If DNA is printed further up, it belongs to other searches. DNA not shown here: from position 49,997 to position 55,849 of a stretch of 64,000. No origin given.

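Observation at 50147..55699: Five tandem, diverged supermodules of about 1.1 kb inside one ORF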

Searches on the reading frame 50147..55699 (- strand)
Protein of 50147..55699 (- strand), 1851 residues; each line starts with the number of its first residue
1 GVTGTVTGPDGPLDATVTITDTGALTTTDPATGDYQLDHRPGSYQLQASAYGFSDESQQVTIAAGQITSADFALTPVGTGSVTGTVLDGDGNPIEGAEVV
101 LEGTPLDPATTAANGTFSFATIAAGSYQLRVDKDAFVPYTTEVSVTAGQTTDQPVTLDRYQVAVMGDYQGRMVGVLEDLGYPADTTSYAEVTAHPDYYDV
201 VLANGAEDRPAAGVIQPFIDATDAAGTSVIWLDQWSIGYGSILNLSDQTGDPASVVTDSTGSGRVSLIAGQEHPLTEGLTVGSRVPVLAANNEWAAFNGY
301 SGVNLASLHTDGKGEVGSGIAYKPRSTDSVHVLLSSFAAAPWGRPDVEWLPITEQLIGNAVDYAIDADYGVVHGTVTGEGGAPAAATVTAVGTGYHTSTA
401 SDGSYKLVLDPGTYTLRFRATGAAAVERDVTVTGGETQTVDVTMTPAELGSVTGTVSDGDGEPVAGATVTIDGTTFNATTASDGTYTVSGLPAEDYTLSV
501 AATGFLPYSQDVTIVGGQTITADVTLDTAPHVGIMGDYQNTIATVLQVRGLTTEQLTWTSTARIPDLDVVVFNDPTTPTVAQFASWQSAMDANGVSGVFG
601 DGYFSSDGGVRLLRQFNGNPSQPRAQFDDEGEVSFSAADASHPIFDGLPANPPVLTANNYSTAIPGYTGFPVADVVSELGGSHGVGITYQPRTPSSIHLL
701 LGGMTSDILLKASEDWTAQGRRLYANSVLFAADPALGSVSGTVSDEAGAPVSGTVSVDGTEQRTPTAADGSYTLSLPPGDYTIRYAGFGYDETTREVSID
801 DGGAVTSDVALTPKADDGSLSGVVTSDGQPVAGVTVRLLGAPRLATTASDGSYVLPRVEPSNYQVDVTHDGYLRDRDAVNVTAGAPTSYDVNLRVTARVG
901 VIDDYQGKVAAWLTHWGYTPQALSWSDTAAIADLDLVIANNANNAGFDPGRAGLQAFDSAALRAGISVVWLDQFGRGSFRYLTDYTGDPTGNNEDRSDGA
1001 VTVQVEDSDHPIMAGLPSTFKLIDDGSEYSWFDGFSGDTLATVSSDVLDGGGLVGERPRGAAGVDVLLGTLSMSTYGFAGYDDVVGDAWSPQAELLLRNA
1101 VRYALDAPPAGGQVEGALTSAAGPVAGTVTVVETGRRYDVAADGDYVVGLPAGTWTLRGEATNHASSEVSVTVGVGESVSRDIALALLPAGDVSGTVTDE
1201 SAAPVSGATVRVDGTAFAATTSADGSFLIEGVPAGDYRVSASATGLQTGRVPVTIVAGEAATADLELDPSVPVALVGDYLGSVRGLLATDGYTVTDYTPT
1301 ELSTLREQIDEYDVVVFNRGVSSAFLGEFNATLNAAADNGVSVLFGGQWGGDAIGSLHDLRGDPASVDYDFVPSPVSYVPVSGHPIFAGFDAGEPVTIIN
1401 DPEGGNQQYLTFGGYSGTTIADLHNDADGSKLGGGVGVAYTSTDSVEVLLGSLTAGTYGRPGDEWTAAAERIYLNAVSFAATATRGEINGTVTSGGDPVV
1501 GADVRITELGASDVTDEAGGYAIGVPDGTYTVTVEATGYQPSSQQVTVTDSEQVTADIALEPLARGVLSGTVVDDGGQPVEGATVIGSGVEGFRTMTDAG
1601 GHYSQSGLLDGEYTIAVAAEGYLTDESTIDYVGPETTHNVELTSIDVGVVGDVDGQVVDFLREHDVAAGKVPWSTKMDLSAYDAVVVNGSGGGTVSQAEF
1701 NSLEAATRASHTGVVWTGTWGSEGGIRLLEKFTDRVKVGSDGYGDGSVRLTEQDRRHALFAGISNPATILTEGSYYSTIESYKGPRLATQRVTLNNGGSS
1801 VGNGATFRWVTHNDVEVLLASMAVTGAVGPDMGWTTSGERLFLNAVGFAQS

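Call 34: find_related_loci(query=window:50147-55699:-, collection=genome_contigs, flank=10000)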
Query window:50147-55699:- (1851 aa) in genome_contigs; peptide patterns used: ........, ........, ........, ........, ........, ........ (x = any residue, [..] = any of these).
26 stretches matched a pattern, but none encodes a relative of the query by tblastn (E <= 1e-3).
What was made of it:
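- Tried and rejected: A single-protein query found no relatives (call 34).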

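Call 50: find_related_loci(query=A4, collection=genome_contigs, flank=10000)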
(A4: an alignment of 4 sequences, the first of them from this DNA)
Query A4 (1691 aa) in genome_contigs; peptide patterns used: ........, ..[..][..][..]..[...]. (x = any residue, [..] = any of these).
64 stretches matched a pattern; 24 encode a relative of the query (tblastn E <= 1e-3); 22 distinct loci.
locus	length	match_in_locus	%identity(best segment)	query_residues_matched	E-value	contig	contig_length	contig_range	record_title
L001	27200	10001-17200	59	1-1691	0e+0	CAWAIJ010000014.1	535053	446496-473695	MAG: uncultured Actinomycetota bacterium isolate MFD02581.bin.1.122 genome assembly, contig: contig_44353, whole genome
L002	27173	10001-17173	60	1-1691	0e+0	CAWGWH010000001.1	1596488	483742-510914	MAG: uncultured Actinomycetota bacterium isolate MFD09206.bin.1.90 genome assembly, contig: contig_2277, whole genome sh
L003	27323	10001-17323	48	1-1691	0e+0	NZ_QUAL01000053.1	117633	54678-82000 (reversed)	Jiangella rhizosphaerae strain NEAU-YY265 scaffold82, whole genome shotgun sequence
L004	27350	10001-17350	49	1-1691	0e+0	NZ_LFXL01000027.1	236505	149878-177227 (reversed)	Jiangella muralis strain DSM 45357 Scaffold12_1, whole genome shotgun sequence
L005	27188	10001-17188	45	1-1691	0e+0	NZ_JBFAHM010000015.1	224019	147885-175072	Hamadaea sp. NPDC050747 NPDC050747_82_B7.ctg-0015, whole genome shotgun sequence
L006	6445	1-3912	53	2-1691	0e+0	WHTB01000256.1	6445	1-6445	MAG: Propionibacteriales bacterium isolate Dino_bin23 k141_502821_length_6445_cov_48.4799, whole genome shotgun sequence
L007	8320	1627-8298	48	1-1691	0e+0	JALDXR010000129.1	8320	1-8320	MAG: Nocardioidaceae bacterium isolate MCT-CON-09 NODE_1484_length_8320_cov_4.530551, whole genome shotgun sequence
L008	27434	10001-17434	41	1-1690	0e+0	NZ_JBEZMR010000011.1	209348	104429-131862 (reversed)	Micromonospora sp. NPDC048170 NPDC048170_81_E11.ctg-0011, whole genome shotgun sequence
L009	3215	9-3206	53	2-1690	0e+0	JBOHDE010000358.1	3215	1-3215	MAG: Nocardioidaceae bacterium isolate SD8023_metabat2.bin.27 NODE_10504_length_3215_cov_9.887953, whole genome shotgun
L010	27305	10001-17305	49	1-1691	0e+0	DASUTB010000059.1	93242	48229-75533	MAG TPA_asm: Jiangellaceae bacterium isolate SMAG_U1751 k141_36282, whole genome shotgun sequence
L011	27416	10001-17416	49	1-1691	0e+0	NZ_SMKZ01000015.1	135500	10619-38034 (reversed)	Jiangella asiatica strain 5K138 NODE_15_length_135500_cov_35.7101, whole genome shotgun sequence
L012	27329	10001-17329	49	1-1691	0e+0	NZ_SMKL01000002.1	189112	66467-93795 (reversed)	Jiangella ureilytica strain KC603 NODE_2_length_189112_cov_48.1379, whole genome shotgun sequence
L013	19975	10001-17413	32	1-1691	0e+0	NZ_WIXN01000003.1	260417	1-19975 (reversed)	Virgibacillus sp. YIM 98842 Scaffold3, whole genome shotgun sequence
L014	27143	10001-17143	48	1-1691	0e+0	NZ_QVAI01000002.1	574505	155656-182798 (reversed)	Jiangella endophytica strain KE2-3 2, whole genome shotgun sequence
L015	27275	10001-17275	47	1-1691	0e+0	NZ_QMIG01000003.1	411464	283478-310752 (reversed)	Phytoactinopolyspora halophila strain YIM 96934 Scaffold3_1, whole genome shotgun sequence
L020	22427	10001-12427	24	203-1605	4e-33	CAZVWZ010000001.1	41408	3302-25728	MAG TPA_asm: uncultured Desulfurococcaceae archaeon isolate binchicken_co6_445 genome assembly, contig: NODE_594_length_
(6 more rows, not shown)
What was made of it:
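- Tried and rejected: An alignment of four close orthologues worked (call 50).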

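Call 76: find_homologous_proteins(query=L020:8522-13483:+, max_evalue=1e-10)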
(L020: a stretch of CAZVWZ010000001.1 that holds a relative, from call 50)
Query L020:8522-13483:+ (1654 aa): 2099 proteins with E <= 1e-10 among 8000 candidates; the best 120 are listed.
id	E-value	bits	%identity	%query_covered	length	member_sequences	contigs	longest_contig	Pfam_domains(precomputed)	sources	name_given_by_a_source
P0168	0.0e+0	3757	100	100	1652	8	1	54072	PF13715.13,PF08308.18,PF17802.8,PF13620.13,PF22904.4,PF17210.10,PF00082.28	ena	-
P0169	0.0e+0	3387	88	100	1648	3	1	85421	PF13715.13,PF08308.18,PF17802.8,PF13620.13,PF22904.4,PF17210.10,PF00082.28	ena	-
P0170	0.0e+0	2969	76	100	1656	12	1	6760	PF13715.13,PF08308.18,PF17802.8,PF13620.13,PF22904.4,PF17210.10,PF00082.28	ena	-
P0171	0.0e+0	2599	66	100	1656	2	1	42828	PF13715.13,PF12985.14,PF08308.18,PF17802.8,PF13620.13,PF22904.4,PF17210.10,PF00082.28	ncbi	-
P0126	0.0e+0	2173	58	98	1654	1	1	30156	PF08400.17,PF13715.13,PF08308.18,PF17802.8,PF13620.13,PF22904.4,PF23374.2,PF00082.28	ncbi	-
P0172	0.0e+0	2068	56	96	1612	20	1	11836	PF13715.13,PF13620.13,PF00082.28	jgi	-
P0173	0.0e+0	2068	56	96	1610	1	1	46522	PF13715.13,PF13620.13,PF00082.28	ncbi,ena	-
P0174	0.0e+0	2009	55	93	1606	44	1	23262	PF13715.13,PF08308.18,PF17802.8,PF13620.13,PF23591.2,PF00082.28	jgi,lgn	jgi:subtilisin family serine protease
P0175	0.0e+0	1996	54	96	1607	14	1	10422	PF13715.13,PF17802.8,PF13620.13,PF00082.28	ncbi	ncbi:MAG: S8 family serine peptidase [Zestosphaera sp.]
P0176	0.0e+0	1924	53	98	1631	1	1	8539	PF13715.13,PF08308.18,PF15976.12,PF17802.8,PF13620.13,PF22904.4,PF17210.10,PF00082.28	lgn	-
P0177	0.0e+0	1875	54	89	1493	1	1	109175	PF13715.13,PF08308.18,PF17802.8,PF13620.13,PF00082.28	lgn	-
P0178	0.0e+0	1622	47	96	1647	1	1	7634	PF13715.13,PF08308.18,PF17802.8,PF13620.13,PF09430.17,PF00082.28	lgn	-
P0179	0.0e+0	1557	46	96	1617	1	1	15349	PF04513.18,PF13715.13,PF08308.18,PF17802.8,PF13620.13,PF09430.17,PF17210.10,PF00082.28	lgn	-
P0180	0.0e+0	1553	46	97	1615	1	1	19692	PF13715.13,PF07210.19,PF08308.18,PF17802.8,PF13620.13,PF09430.17,PF00082.28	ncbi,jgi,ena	-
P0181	0.0e+0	1548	45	97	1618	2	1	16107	PF13715.13,PF07210.19,PF08308.18,PF17802.8,PF13620.13,PF09430.17,PF17210.10,PF00082.28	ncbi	-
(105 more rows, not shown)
